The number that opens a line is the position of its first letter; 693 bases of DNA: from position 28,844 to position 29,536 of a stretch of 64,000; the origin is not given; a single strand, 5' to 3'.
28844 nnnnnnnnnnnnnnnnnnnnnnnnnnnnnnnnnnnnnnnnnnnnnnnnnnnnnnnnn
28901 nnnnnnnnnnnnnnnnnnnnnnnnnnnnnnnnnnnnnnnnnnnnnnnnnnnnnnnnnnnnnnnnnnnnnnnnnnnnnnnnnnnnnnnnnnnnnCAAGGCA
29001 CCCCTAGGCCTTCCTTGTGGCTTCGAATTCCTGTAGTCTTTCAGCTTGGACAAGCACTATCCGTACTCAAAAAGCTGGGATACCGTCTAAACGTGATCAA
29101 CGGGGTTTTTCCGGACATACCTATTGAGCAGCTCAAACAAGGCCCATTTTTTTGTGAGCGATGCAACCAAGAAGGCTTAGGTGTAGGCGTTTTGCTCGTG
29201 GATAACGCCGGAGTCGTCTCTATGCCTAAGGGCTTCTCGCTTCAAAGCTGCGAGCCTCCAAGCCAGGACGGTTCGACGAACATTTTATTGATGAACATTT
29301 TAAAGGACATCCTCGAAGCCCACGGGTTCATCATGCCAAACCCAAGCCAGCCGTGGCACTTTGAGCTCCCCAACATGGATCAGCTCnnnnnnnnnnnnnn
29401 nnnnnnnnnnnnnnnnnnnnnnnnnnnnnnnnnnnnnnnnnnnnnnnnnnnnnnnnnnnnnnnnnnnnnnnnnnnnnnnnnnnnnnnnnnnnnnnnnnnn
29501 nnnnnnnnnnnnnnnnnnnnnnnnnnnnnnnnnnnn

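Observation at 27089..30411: Sensor diguanylate cyclase with a degenerate VanY/M15-like C-terminal tail, translationally coupled (TAATG) to alanine racemase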

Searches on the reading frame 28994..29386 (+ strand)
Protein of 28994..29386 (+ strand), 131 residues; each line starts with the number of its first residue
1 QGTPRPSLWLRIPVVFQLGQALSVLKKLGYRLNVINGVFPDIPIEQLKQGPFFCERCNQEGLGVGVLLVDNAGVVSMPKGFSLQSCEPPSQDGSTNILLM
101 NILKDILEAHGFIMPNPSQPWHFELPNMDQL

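Call 26: search_protein_families(library=ncbifam, alignment_id=A2, max_evalue=10)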
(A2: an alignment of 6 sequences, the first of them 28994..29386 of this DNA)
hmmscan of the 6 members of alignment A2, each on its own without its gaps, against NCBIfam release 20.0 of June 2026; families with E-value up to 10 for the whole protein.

A. member 1, window:28994-29386:+ (131 aa): 1 family
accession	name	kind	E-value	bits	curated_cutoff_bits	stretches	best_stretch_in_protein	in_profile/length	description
NF007557.0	PRK10178.1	equivalog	0.051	13.2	176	1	101-129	143-172/188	D-alanyl-D-alanine dipeptidase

B. families by the number of members that match (of 6 scanned): 11 families
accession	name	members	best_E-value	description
NF007557.0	PRK10178.1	2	0.032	D-alanyl-D-alanine dipeptidase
NF007380.0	PRK09894.1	1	4.3e-05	diguanylate cyclase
TIGR00254.1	GGDEF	1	0.00037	diguanylate cyclase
NF041606.1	dguan_cyc_DgcA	1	0.0025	diguanylate cyclase DgcA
NF007135.0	PRK09581.1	1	0.0043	PleD family two-component system response regulator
NF038266.1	diguan_SiaD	1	0.058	biofilm regulation diguanylate cyclase SiaD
NF045675.1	PhdiestaseDibA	1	0.082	phosphodiesterase DibA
NF051473.1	DigCycDgcsShew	1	0.09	diguanylate cyclase DgcS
NF011747.0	PRK15200.1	1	0.092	type 1 fimbrial protein subunit FimI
NF007298.0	PRK09776.1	1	0.11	diguanylate cyclase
NF007599.0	PRK10245.1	1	0.18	diguanylate cyclase AdrA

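Call 27: search_solved_structures(query=A2, max_evalue=10, show_alignments=3)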
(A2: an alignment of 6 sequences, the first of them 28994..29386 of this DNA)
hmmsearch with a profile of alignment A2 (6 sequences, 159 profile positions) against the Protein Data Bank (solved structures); distinct sequences matched with E-value up to 10: 1.
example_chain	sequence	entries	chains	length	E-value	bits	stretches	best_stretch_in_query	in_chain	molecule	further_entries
9hmy_A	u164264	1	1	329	0.22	14.4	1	35-107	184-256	SteA-like C-terminal domain-containing protein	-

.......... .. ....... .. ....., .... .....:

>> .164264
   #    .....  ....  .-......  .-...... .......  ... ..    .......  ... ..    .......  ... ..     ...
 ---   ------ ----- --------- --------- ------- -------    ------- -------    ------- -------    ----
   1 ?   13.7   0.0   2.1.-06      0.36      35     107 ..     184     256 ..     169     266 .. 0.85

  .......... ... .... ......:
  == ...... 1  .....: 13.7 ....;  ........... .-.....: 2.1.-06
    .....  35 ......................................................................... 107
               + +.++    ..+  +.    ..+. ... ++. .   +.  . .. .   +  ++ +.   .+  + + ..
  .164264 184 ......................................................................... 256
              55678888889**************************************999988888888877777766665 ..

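Call 34: find_related_loci(query=A2, collection=metagenome_contigs, flank=6000)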
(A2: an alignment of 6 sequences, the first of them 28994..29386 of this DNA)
Query A2 (131 aa) in metagenome_contigs; peptide patterns used: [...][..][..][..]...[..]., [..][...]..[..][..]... (x = any residue, [..] = any of these).
600 stretches matched a pattern (row limit reached: there are more); 1 encode a relative of the query (tblastn E <= 1e-3); 1 distinct loci.
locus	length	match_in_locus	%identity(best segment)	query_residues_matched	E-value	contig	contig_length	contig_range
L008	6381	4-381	87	1-131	3e-73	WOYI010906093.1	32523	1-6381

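Call 69: predict_structure(alignment_id=A3)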
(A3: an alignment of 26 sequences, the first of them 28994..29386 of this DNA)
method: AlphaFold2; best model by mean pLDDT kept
length: 131 residues; sequences in the alignment: 26
mean_pLDDT: 43.2   pTM: 0.36
mean pLDDT of the five models: 43.2, 42.3, 40.9, 38.7, 37.8
residues with pLDDT >= 90: 0; 70-90: 0; 50-70: 32; < 50: 99
segments of 3 or more residues with pLDDT < 50: 1-17, 30-44, 46-96, 115-120, 122-131
pLDDT, mean of each block of 10 residues (from residue 1): 34 47 56 42 46 37 38 33 33 48 62 50 38 32
secondary structure, 60 per line:
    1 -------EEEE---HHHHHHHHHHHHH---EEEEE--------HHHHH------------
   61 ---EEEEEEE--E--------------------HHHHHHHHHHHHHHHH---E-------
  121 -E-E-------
elements in order: E8-11 H15-27 E31-35 H44-48 E64-70 H94-109

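Call 73: fold_search(model_id=the predicted structure, library=pdb)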
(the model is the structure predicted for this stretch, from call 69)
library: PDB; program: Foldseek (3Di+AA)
matches with E <= 10: 110; with E <= 0.001: 0
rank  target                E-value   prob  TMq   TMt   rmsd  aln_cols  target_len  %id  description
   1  1cbk_A                6.1e-01  0.15  0.32  0.27   9.1       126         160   12  7,8-DIHYDRO-6-HYDROXYMETHYLPTERIN-PYROPHOSPHOKINASE FROM HAEMOPHILUS INFLUENZAE (released 2000-03-01)
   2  6oee_A                6.5e-01  0.08  0.26  0.17  16.1       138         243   12  Structure of CagT from a cryo-EM reconstruction of a T4SS (released 2019-07-03)
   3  3hd2                  7.9e-01  0.11  0.32  0.28  12.8       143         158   12  Crystal structure of E. coli HPPK(Q50A) in complex with MgAMPCPP and pterin (released 2010-05-19)
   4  7btr_D                9.0e-01  0.06  0.23  0.08  15.0       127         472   11  EcoR124I-ArdA in the Restriction-Alleviation State (released 2020-05-27)
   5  2lnt_MODEL_1_A        1.3e+00  0.05  0.19  0.18  11.7       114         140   10  Solution structure of E60A mutant AGR2 (released 2013-01-09)
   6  6zj3_Lj               1.5e+00  0.06  0.28  0.33  10.8       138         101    9  Cryo-EM structure of the highly atypical cytoplasmic ribosome of Euglena gracilis (released 2020-10-07)
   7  6cbu                  1.6e+00  0.10  0.28  0.34   6.9       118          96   11  Crystal structure of C4S3: A computationally designed immunogen to target Carbohydrate-Occluded Epitopes on the HIV enve (released 2019-02-06)
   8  4xcq                  1.8e+00  0.04  0.21  0.12  10.5       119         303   13  Clostridium botulinum phage c-st TubZ (C-terminal tail truncated protein) (released 2016-03-09)
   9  7duw_A                2.0e+00  0.02  0.20  0.06  16.3       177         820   15  Cryo-EM structure of the multiple peptide resistance factor (MprF) loaded with two lysyl-phosphatidylglycerol molecule (released 2021-04-21)
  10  5it7_UU               2.2e+00  0.05  0.27  0.33  10.7       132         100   11  Structure of the Kluyveromyces lactis 80S ribosome in complex with the cricket paralysis virus IRES and eEF2 (released 2016-05-18)
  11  5els_E                2.2e+00  0.05  0.29  0.33   7.9       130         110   14  Structure of the KH domain of T-STAR in complex with AAAUAA RNA (released 2016-01-13)
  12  7olc_LU               2.2e+00  0.02  0.20  0.23  11.1       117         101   11  Thermophilic eukaryotic 80S ribosome at idle POST state (released 2022-01-26)
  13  4wzu                  2.2e+00  0.01  0.12  0.05  15.9        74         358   16  Crystal structure of beta-ketoacyl-(acyl carrier protein) synthase III-2 (FabH2) from Vibrio cholerae (released 2014-12-03)
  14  2vh7                  2.4e+00  0.08  0.27  0.33   7.4       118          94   12  Crystal structure of human common-type acylphosphatase (released 2009-03-17)
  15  2w4c                  2.4e+00  0.08  0.27  0.33   7.1       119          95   12  Human common-type acylphosphatase variant, A99 (released 2009-12-22)
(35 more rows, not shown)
